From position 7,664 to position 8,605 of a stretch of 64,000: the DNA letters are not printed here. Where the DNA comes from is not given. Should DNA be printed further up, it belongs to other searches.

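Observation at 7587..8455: HicA toxin paired with a MerR-HicB fusion antitoxin in antitoxin-first order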

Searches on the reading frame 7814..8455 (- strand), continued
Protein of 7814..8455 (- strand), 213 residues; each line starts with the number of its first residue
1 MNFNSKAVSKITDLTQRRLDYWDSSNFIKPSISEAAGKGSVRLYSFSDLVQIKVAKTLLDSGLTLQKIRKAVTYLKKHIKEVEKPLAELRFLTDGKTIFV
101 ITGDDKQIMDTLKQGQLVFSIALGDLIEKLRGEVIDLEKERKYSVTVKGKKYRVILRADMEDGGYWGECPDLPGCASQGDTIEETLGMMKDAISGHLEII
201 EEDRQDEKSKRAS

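Call 33: find_related_loci(query=window:7817-8455:-, collection=genome_contigs, flank=4000)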
Query window:7817-8455:- (213 aa) in genome_contigs; peptide patterns used: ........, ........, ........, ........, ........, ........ (x = any residue, [..] = any of these).
127 stretches matched a pattern; 4 encode a relative of the query (tblastn E <= 1e-3); 4 distinct loci.
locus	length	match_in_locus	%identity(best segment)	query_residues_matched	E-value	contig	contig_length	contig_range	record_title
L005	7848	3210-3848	97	1-213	4e-139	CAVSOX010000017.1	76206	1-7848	MAG: uncultured delta proteobacterium isolate MFD01476.bin.2.15 genome assembly, contig: contig_18189, whole genome shot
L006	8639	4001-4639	96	1-213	3e-138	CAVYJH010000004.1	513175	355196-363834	MAG: uncultured delta proteobacterium isolate MFD01476.bin.2.71 genome assembly, contig: contig_13428, whole genome shot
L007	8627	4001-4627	66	1-209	4e-99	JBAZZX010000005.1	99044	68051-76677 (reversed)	MAG: Thermodesulfovibrionales bacterium isolate SO_2017_GW3_27 scaffold_218_c1_OW296A_2017, whole genome shotgun sequenc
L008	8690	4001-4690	60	122-213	6e-35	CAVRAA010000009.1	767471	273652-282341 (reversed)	MAG: uncultured Nitrospiraceae bacterium isolate MFD00032.bin.1.209 genome assembly, contig: contig_5065, whole genome s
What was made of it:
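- Tried and rejected: The single-protein scan then returned only 4 loci (call 33).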

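Call 35: fold_search(model_id=the predicted structure, library=pdb)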
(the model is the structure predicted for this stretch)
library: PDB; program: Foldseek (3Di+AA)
matches with E <= 10: 603; with E <= 0.001: 1
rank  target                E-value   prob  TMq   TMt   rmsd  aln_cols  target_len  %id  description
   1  7xn2                  9.9e-05  1.00  0.37  0.51   8.4       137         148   23  Crystal structure of CvkR, a novel MerR-type transcriptional regulator (released 2023-03-08)
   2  1r8d_A                2.7e-03  1.00  0.31  0.57   9.1       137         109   17  Crystal Structure of MtaN Bound to DNA (released 2004-08-17)
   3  3hh0_A                3.8e-03  1.00  0.31  0.48   2.4        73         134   26  Crystal structure of a transcriptional regulator, MerR family from Bacillus cereus (released 2009-05-26)
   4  3d6y_A                5.7e-03  0.99  0.30  0.23  13.2       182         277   15  Crystal structure of R275E mutant of BMRR bound to DNA and berberine (released 2008-08-26)
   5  3hh0_C                6.0e-03  1.00  0.31  0.49   6.2        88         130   26  Crystal structure of a transcriptional regulator, MerR family from Bacillus cereus (released 2009-05-26)
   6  1r8d_B                6.7e-03  1.00  0.32  0.60   3.6        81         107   23  Crystal Structure of MtaN Bound to DNA (released 2004-08-17)
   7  3hh0_B                1.1e-02  1.00  0.30  0.48   2.9        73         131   26  Crystal structure of a transcriptional regulator, MerR family from Bacillus cereus (released 2009-05-26)
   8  1q05_B                1.7e-02  1.00  0.31  0.50   8.2       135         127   15  Crystal structure of the Cu(I) form of E. coli CueR, a copper efflux regulator (released 2003-09-16)
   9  1q06_B                1.8e-02  1.00  0.30  0.49   8.7       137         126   15  Crystal structure of the Ag(I) form of E. coli CueR, a copper efflux regulator (released 2003-09-16)
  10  3d71_A                1.8e-02  0.98  0.30  0.24  12.8       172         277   19  Crystal structure of E253Q BMRR bound to 22 base pair promoter site (released 2008-08-26)
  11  3q5s_A                1.8e-02  0.98  0.30  0.24  13.3       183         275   15  Crystal structure of BmrR bound to Acetylcholine (released 2011-06-15)
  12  4wls_A                2.2e-02  1.00  0.31  0.56   3.7        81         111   17  Crystal structure of the metal-free (repressor) form of E. Coli CUER, a copper efflux regulator, bound to COPA promote (released 2015-09-02)
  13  3d70_A                2.5e-02  0.98  0.30  0.23  12.9       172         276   15  Crystal structure of E253A mutant of BMRR bound to 22-bp oligonucleotide (released 2008-08-26)
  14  3iao                  2.5e-02  0.97  0.29  0.23  12.6       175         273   15  Conformational plasticity of the coiled coil domain of BmrR is required for bmr promoter binding-the unliganded structur (released 2010-04-14)
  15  5af3_B                2.6e-02  0.98  0.31  0.30  14.8       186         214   15  X-RAY CRYSTAL STRUCTURE OF RV2018 FROM MYCOBACTERIUM TUBERCULOSIS (released 2016-01-27)
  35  6g1c_V                3.5e-01  1.00  0.23  0.56   1.0        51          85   31  Crystal structure of the N-terminal domain of Burkholderia Pseudomallei antitoxin HicB (released 2018-10-31)
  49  6u0i_B                5.8e-01  1.00  0.23  0.36   0.9        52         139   35  Putative Antitoxin HicB3 from Escherichia coli str. K-12 substr. DH10B (released 2019-08-28)
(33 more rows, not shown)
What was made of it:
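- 7817..8038 (-): aa 140-213: HicB partial RNase H-like toxin-binding domain and basic tail. Foldseek matches HicB 6g1c and 6u0i at rmsd 0.9-1.0 A over 51-52 columns (call 35).
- On Type II HicAB/HicBA toxin-antitoxin system: Foldseek rmsd is 0.9-1.0 A to HicB 6g1c and 6u0i (call 35).
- On CvkR structural subfamily of MerR regulators: 7xn2 is the top Foldseek hit, E 1e-4 over 137 columns (call 35).
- The HicB domain superposes on solved HicBs at about 1 A rmsd (call 35).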

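Call 36: find_related_loci(query=A2, collection=metagenome_contigs, flank=3000)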
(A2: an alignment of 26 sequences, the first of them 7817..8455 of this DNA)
Query A2 (213 aa) in metagenome_contigs; peptide patterns used: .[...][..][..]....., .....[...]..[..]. (x = any residue, [..] = any of these).
598 stretches matched a pattern; 520 encode a relative of the query (tblastn E <= 1e-3); the best 80 are kept; 80 distinct loci.
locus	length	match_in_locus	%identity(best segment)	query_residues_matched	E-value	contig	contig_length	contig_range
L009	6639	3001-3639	95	1-213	2e-136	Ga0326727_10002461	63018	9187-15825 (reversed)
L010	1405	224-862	89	1-213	3e-139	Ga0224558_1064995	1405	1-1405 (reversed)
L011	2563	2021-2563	90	1-181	3e-113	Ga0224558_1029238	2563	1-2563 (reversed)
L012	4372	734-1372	74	1-213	6e-108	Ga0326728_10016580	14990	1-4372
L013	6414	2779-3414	73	1-212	1e-106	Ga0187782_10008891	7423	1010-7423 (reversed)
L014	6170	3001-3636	72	1-212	3e-106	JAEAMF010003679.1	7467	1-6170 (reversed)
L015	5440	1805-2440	72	1-212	3e-106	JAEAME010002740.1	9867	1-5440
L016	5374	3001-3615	72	1-205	9e-105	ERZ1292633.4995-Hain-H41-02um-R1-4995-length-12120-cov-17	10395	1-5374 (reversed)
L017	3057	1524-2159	71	1-212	5e-107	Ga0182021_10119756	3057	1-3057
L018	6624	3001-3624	70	1-208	1e-103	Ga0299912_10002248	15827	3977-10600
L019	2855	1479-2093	71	1-205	2e-106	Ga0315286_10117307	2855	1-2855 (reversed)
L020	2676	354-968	71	1-205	1e-105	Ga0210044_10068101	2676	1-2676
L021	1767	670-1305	68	1-212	1e-108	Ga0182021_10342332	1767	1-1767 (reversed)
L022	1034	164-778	71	1-205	6e-112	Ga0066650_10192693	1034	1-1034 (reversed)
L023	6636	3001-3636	69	1-212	4e-102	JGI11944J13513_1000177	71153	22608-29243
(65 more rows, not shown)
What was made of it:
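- Tried and rejected: The metagenome scan with A2 supplied the diversity instead (call 36).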

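Call 37: find_related_loci(query=A2, collection=viral_contigs, flank=5000)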
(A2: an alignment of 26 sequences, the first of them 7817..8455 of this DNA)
Query A2 (213 aa) in viral_contigs; peptide patterns used: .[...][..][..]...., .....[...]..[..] (x = any residue, [..] = any of these).
114 stretches matched a pattern; 2 encode a relative of the query (tblastn E <= 1e-3); 2 distinct loci.
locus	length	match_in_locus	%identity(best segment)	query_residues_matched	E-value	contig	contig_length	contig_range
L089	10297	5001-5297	39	3-104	2e-21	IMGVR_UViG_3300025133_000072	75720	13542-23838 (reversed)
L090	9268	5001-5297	39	3-104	3e-20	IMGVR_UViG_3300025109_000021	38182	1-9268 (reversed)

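Call 43: search_dna_similar(query=window:7817-8455:-, collection=plasmids, mode=protein, max_rows=25)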
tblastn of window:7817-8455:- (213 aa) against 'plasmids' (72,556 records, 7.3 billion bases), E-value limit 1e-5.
Records with a match: 34; places in all: 36; records where one place covers at least 80% of the query: 0.
Best place of each record, by identity: <60% 34.
By first word of the organism name: Leptospira 7; Gordonia 5; Rhodococcus 4; Mycolicibacterium 3; Corynebacterium 3; Mycobacterium 3; Acinetobacter 3; Tsukamurella 1; Nonomuraea 1; Euzebya 1; and 3 more.
By predicted mobility (MOB-suite, as given by PLSDB): non-mobilizable 28; mobilizable 6.
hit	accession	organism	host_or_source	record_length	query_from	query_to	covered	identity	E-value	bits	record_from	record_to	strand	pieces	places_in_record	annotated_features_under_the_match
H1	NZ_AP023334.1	Mycolicibacterium sp. TY66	-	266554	2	150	70%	38.7%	6e-24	105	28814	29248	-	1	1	MerR family transcriptional regulator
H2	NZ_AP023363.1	Mycolicibacterium sp. TY81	-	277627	2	150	70%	38.7%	6e-24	105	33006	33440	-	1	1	MerR family transcriptional regulator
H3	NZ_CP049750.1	Rhodococcus fascians A21d2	Oenothera speciosa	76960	1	139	65%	41.0%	6e-25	108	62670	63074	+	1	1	MerR family transcriptional regulator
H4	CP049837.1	Gordonia terrae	soil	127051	2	150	70%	37.6%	7e-24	105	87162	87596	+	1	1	MerR family transcriptional regulator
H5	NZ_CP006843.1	Corynebacterium glyciniphilum AJ 3170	-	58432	1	141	66%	39.7%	7e-25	108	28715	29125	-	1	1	MerR family transcriptional regulator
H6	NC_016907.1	Gordonia polyisoprenivorans VH2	-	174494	1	141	66%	39.0%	6e-24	105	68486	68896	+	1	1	MerR family transcriptional regulator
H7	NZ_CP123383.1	Gordonia sp. SMJS1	Pure culture,sediment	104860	2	140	65%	39.6%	2e-23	104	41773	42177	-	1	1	MerR family transcriptional regulator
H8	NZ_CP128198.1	Gordonia sp. Swx-4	cell culture,Sandstone of the Ordos ...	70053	2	140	65%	39.6%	5e-23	103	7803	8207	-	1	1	MerR family transcriptional regulator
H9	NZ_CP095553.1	Gordonia hongkongensis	single cell,the blood culture and the ...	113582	2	140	65%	39.6%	7e-23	102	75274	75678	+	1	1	MerR family transcriptional regulator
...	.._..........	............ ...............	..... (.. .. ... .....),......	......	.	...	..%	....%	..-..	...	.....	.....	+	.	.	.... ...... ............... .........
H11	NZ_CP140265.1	Rhodococcus fascians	cell culture,garbage dump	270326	1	124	58%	42.7%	1e-23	104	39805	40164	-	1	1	MerR family transcriptional regulator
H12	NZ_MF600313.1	Mycolicibacterium sp. CBMA 213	Soil,soil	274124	2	140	65%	37.9%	2e-20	96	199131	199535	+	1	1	MerR family transcriptional regulator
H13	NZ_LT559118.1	Nonomuraea gerenzanensis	-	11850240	1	141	66%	36.6%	6e-23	102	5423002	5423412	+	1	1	none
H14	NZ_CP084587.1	Mycobacterium intracellulare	water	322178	2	140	65%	37.1%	1e-20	97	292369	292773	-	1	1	MerR family transcriptional regulator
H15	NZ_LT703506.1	Mycobacterium intracellulare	natural / free-living,environmental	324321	2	140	65%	37.1%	1e-20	97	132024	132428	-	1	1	MerR family transcriptional regulator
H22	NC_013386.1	Ammonifex degensii KC4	-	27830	3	139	64%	31.4%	6e-9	62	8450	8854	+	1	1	helix-turn-helix domain-containing protein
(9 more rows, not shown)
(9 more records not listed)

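Call 44: search_dna_similar(query=window:7817-8455:-, collection=phages, mode=protein, max_rows=15)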
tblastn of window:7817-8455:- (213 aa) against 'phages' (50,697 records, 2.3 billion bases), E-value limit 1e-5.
Records with a match: 42; places in all: 42; records where one place covers at least 80% of the query: 0.
Best place of each record, by identity: <60% 42.
By first word of the organism name: Paenibacillus 23; Acinetobacter 10; Bacteriophage 4; Clostridium 4; Staphylococcus 1.
By host as written in the record: Paenibacillus larvae 10; Paenibacillus larvae ATCC 9545 7; Paenibacillus larvae NRRL 2605 5; Acinetobacter baumannii 5; - 3; Clostridium tetani ATCC 19406 2; Clostridium tetani C2 2; Paenibacillus larvae 2006 2; and 5 more.
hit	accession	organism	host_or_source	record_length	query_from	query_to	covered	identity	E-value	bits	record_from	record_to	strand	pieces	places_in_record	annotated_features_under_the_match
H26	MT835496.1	Bacteriophage sp.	human fecal samples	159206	1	124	58%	36.3%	3e-19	91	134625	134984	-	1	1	record has no annotation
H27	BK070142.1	Bacteriophage sp.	Helicobacter salomonis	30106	142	213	34%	37.8%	5e-6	52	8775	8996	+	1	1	hypothetical protein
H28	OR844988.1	Staphylococcus phage SA 1306 Kay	Staphylococcus aureus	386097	3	79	36%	33.8%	6e-6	52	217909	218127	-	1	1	record has no annotation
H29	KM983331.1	Clostridium phage phiCT19406B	Clostridium tetani ATCC 19406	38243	153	206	25%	47.4%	5e-6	52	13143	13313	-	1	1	pilus assembly protein HicB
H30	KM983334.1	Clostridium phage phiCTC2B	Clostridium tetani C2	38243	153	206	25%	47.4%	5e-6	52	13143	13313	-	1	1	pilus assembly protein HicB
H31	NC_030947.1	Clostridium phage phiCT19406B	Clostridium tetani ATCC 19406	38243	153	206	25%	47.4%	5e-6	52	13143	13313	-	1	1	toxin-antitoxin system HicB-like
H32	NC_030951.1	Clostridium phage phiCTC2B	Clostridium tetani C2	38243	153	206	25%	47.4%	5e-6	52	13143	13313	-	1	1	toxin-antitoxin system HicB-like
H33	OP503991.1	Paenibacillus phage Lilo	Paenibacillus larvae F1A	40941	154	203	23%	50.0%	3e-7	56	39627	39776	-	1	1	antitoxin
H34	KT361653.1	Paenibacillus phage Paisley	Paenibacillus larvae NRRL 2605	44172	154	203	23%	50.0%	3e-7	56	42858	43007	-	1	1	antitoxin HicB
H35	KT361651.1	Paenibacillus phage Harrison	Paenibacillus larvae NRRL 2605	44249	154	203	23%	50.0%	3e-7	56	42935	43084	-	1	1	antitoxin HicB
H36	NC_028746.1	Paenibacillus phage Harrison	Paenibacillus larvae NRRL 2605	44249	154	203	23%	50.0%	3e-7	56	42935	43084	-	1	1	toxin-antitoxin system HicB-like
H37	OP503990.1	Paenibacillus phage Dash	Paenibacillus larvae 2006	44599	154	203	23%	50.0%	3e-7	56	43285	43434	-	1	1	antitoxin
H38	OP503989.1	Paenibacillus phage Callan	Paenibacillus larvae 2006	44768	154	203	23%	50.0%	3e-7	56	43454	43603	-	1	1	antitoxin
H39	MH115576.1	Acinetobacter phage AM106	Acinetobacter baumannii NIPH 329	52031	147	206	28%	40.0%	7e-6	52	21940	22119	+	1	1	putative antitoxin HicB3-type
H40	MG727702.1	Paenibacillus phage Likha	Paenibacillus larvae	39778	154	203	23%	48.0%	9e-7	54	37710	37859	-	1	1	antitoxin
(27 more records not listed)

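Call 45: get_annotated_region(hit=H3, flank=3000)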
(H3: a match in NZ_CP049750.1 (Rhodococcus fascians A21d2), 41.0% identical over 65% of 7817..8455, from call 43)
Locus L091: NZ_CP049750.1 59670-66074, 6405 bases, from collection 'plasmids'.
description: Rhodococcus fascians A21d2 plasmid unnamed1
organism: Rhodococcus fascians A21d2 (NCBI taxid 1443893)
taxonomy: Bacteria; Actinomycetota; Actinomycetes; Mycobacteriales; Nocardiaceae; Rhodococcus; Rhodococcus fascians; Rhodococcus fascians A21d2
host: -; source: Oenothera speciosa; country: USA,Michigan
typing (MOB-suite, as given by PLSDB): non-mobilizable
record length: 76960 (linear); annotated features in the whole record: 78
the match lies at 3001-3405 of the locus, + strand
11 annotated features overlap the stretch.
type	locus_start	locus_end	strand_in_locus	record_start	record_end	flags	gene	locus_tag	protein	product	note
CDS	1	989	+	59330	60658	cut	-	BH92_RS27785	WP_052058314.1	zinc-ribbon domain-containing protein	-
CDS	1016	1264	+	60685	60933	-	-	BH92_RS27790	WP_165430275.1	ribbon-helix-helix domain-containing protein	-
CDS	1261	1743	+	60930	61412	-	-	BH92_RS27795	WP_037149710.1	PIN domain-containing protein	-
CDS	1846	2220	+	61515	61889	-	-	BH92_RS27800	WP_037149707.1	hypothetical protein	-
CDS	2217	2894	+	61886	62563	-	-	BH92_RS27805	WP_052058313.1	TetR/AcrR family transcriptional regulator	-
CDS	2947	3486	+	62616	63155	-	-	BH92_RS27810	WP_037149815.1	MerR family transcriptional regulator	GO:0006355 - regulation of DNA-templated transcription [Evidence IEA]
CDS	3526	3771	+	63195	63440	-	-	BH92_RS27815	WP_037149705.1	hypothetical protein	-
CDS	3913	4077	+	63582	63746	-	-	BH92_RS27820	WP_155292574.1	hypothetical protein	-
CDS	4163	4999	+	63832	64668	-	-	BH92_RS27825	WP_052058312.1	hypothetical protein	-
CDS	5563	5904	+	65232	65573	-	-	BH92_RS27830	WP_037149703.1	hypothetical protein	-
CDS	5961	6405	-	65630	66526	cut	-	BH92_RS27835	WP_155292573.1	DUF6615 family protein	-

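Call 46: get_annotated_region(hit=H5, flank=3000)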
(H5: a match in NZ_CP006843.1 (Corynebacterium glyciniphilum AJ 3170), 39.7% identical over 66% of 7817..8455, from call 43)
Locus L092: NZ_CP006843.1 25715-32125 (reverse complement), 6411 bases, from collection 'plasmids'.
description: Corynebacterium glyciniphilum AJ 3170 plasmid pCgly1, complete sequence
organism: Corynebacterium glyciniphilum AJ 3170 (NCBI taxid 1404245)
taxonomy: Bacteria; Actinomycetota; Actinomycetes; Mycobacteriales; Corynebacteriaceae; Corynebacterium; Corynebacterium glyciniphilum; Corynebacterium glyciniphilum AJ 3170
host: -; source: -; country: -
typing (MOB-suite, as given by PLSDB): mobilizable; relaxase MOBF
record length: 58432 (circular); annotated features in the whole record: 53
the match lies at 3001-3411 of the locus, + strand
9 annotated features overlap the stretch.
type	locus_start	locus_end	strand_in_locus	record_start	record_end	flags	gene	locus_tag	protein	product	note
CDS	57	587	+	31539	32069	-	-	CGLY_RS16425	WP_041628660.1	hypothetical protein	-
CDS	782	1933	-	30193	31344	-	-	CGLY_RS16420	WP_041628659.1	nucleotidyl transferase AbiEii/AbiGii toxin family protein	-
CDS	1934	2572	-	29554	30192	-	-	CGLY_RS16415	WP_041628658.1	hypothetical protein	-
CDS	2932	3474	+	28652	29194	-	-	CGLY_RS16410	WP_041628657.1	MerR family transcriptional regulator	GO:0006355 - regulation of DNA-templated transcription [Evidence IEA]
CDS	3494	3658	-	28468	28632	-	-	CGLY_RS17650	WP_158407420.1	hypothetical protein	-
CDS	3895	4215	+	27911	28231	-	mihF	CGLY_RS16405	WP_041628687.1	integration host factor, actinobacterial type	-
CDS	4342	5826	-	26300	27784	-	-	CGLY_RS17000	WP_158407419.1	pentapeptide repeat-containing protein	-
CDS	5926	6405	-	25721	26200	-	-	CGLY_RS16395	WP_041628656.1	hypothetical protein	-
CDS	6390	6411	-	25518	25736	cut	-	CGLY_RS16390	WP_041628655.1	hypothetical protein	-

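Call 47: get_annotated_region(hit=H22, flank=3000)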
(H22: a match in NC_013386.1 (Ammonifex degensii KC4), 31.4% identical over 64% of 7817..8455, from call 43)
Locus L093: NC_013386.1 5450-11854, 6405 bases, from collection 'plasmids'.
description: Ammonifex degensii KC4 plasmid pADEG01, complete sequence
organism: Ammonifex degensii KC4 (NCBI taxid 429009)
taxonomy: Bacteria; Bacillota; Clostridia; Thermoanaerobacterales; Thermoanaerobacteraceae; Ammonifex; Ammonifex degensii; Ammonifex degensii KC4
host: -; source: -; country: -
typing (MOB-suite, as given by PLSDB): non-mobilizable; replicon rep_cluster_298
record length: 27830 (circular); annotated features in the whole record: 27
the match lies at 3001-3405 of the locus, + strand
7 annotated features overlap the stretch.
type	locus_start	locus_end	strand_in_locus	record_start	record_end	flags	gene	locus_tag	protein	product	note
CDS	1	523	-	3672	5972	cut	-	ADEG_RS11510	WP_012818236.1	clostripain-related cysteine peptidase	-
CDS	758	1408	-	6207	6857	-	-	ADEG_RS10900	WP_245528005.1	copper amine oxidase N-terminal domain-containing protein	-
CDS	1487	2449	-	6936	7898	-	-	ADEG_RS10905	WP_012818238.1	DUF4349 domain-containing protein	-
CDS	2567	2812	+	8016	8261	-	-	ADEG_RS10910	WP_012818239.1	AbrB/MazE/SpoVT family DNA-binding domain-containing protein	-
CDS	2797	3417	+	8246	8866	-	-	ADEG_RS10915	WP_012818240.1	helix-turn-helix domain-containing protein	-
CDS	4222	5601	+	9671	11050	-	iscB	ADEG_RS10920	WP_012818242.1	RNA-guided endonuclease IscB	-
CDS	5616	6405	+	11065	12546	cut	-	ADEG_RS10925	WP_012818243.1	transposase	-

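Call 51: search_protein_families(library=padloc, proteins=[window:7817-8455:-], max_evalue=0.001)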
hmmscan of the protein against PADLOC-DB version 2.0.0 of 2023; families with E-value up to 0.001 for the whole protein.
window:7817-8455:- (213 aa): 0 families

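Call 53: search_protein_families(library=pfam, alignment_id=A1, max_evalue=0.01)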
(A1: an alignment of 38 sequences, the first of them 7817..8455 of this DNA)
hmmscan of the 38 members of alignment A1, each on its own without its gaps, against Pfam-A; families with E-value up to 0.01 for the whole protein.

A. member 1, window:7817-8455:- (213 aa): 4 families
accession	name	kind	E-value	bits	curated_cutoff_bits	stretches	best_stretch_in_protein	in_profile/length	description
PF13411.12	MerR_1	-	6.9e-13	48.9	21.6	1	4-72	2-66/69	MerR HTH family regulatory protein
PF15919.11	HicB_lk_antitox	-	2.7e-08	34.5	27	1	161-205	9-54/123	HicB_like antitoxin of bacterial toxin-antitoxin system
PF21748.3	UPF0150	-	7.9e-05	22.9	27.3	1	161-197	16-53/64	UPF0150-like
PF06977.17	SdiA-regulated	-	0.0026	17.4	21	1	66-146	7-90/249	SdiA-regulated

B. families by the number of members that match (of 38 scanned): 14 families
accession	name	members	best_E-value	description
PF13411.12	MerR_1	38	6.1e-15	MerR HTH family regulatory protein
PF15919.11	HicB_lk_antitox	24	7e-12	HicB_like antitoxin of bacterial toxin-antitoxin system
PF00376.29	MerR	20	3.4e-06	MerR family regulatory protein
PF21748.3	UPF0150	17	1.8e-05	UPF0150-like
PF06977.17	SdiA-regulated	7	0.00039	SdiA-regulated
PF24113.1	DUF7387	7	0.0012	Family of unknown function (DUF7387)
PF12728.13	HTH_17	5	4.9e-08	Helix-turn-helix domain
PF08972.17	DUF1902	3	0.00012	Domain of unknown function (DUF1902)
PF04409.17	DUF530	1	2.9e-05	Protein of unknown function (DUF530)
PF09278.17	MerR-DNA-bind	1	0.0015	MerR, DNA binding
PF07471.18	Phage_Nu1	1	0.0022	Phage DNA packaging protein Nu1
PF13171.11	DUF4004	1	0.0038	Protein of unknown function (DUF4004)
PF00875.24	DNA_photolyase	1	0.0058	DNA photolyase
PF08281.18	Sigma70_r4_2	1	0.01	Sigma-70, region 4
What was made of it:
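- On Type II HicAB/HicBA toxin-antitoxin system: PF15919 matches 24 of 38 diverse members (call 53).
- On Canonical MerR-family regulators (MerR, CueR, SoxR, BmrR): All 38 members of A1 match (call 53).
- On Gerdes Class 7 hicBA (216-233-aa HicB): DUF1902 matches only 3 of 38 members (call 53).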
